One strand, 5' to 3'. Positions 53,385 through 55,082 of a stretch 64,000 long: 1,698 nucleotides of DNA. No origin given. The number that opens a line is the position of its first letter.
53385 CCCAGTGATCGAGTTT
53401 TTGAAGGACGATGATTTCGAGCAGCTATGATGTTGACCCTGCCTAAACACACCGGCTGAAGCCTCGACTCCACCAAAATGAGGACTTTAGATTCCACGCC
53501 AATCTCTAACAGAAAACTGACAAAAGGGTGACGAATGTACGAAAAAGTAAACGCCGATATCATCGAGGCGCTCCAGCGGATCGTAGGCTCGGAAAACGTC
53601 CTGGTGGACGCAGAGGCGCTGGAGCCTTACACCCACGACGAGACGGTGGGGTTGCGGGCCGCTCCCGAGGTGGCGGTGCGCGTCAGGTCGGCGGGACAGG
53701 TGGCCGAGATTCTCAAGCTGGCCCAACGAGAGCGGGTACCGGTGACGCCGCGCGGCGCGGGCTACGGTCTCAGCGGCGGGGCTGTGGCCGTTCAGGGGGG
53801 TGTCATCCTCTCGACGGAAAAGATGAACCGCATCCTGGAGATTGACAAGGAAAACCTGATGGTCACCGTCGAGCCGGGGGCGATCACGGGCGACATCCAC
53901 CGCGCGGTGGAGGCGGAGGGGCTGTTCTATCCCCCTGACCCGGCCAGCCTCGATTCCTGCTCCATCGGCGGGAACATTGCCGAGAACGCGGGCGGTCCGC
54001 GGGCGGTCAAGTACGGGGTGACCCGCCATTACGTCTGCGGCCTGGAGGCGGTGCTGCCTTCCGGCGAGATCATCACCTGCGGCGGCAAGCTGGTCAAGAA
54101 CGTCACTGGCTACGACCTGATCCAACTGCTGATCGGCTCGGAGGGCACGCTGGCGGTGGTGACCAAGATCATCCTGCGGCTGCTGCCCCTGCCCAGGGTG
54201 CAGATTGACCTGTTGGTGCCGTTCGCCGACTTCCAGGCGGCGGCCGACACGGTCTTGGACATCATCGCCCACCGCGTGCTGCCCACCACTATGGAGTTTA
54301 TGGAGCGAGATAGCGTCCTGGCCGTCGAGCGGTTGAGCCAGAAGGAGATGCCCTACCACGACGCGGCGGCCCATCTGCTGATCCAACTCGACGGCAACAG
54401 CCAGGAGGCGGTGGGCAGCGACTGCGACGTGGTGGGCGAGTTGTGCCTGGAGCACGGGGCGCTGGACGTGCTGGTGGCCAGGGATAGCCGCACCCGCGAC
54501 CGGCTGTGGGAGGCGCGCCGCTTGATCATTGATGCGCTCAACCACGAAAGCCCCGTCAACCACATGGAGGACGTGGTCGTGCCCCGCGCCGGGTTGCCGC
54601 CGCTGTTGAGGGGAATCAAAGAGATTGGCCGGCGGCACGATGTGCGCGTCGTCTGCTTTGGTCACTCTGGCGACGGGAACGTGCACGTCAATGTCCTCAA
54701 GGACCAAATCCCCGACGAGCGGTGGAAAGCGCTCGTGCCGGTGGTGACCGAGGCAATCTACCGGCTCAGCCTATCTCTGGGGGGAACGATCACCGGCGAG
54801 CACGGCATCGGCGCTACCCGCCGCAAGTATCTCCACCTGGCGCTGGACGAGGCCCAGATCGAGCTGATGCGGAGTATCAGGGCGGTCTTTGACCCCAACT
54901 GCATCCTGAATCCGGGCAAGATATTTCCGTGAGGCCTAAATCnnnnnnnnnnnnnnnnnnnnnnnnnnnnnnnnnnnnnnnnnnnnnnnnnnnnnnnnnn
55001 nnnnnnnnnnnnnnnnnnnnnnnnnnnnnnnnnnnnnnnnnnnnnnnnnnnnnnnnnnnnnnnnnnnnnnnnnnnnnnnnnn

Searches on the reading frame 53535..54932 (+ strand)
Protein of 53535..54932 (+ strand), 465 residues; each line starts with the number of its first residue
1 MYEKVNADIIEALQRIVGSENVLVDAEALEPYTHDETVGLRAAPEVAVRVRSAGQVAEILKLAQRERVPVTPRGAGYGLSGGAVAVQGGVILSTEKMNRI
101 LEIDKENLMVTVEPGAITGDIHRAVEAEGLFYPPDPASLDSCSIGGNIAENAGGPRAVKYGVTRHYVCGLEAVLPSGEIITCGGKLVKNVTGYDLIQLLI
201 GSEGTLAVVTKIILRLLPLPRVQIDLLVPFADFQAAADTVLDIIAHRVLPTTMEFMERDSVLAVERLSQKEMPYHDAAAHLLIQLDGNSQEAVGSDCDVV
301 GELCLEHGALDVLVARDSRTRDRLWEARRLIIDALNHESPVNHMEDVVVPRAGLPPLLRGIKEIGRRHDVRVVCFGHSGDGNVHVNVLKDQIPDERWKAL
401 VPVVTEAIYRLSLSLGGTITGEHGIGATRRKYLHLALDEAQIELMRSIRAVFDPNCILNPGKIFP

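Call 46: find_encoding_contigs(protein=window:53535-54932:+, flank=1000, max_places=5)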
Protein window:53535-54932:+ (465 aa): 5 contigs read that carry it; 3 places shown.
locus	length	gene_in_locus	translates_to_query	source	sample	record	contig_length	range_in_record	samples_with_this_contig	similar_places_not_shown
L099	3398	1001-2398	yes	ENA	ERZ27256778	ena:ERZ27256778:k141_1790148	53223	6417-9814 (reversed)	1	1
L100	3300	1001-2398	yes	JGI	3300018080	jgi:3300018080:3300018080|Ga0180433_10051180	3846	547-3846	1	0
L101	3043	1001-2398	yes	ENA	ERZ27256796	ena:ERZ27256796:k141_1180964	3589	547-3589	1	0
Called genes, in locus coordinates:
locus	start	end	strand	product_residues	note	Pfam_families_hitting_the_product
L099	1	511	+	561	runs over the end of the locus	PF00246:Peptidase_M14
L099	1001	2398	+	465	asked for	PF01565:FAD_binding_4, PF02913:FAD-oxidase_C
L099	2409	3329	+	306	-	PF00701:DHDPS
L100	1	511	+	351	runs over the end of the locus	?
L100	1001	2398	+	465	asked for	PF01565:FAD_binding_4, PF02913:FAD-oxidase_C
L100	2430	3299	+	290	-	?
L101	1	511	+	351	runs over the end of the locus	?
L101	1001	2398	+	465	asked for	PF01565:FAD_binding_4, PF02913:FAD-oxidase_C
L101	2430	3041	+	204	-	?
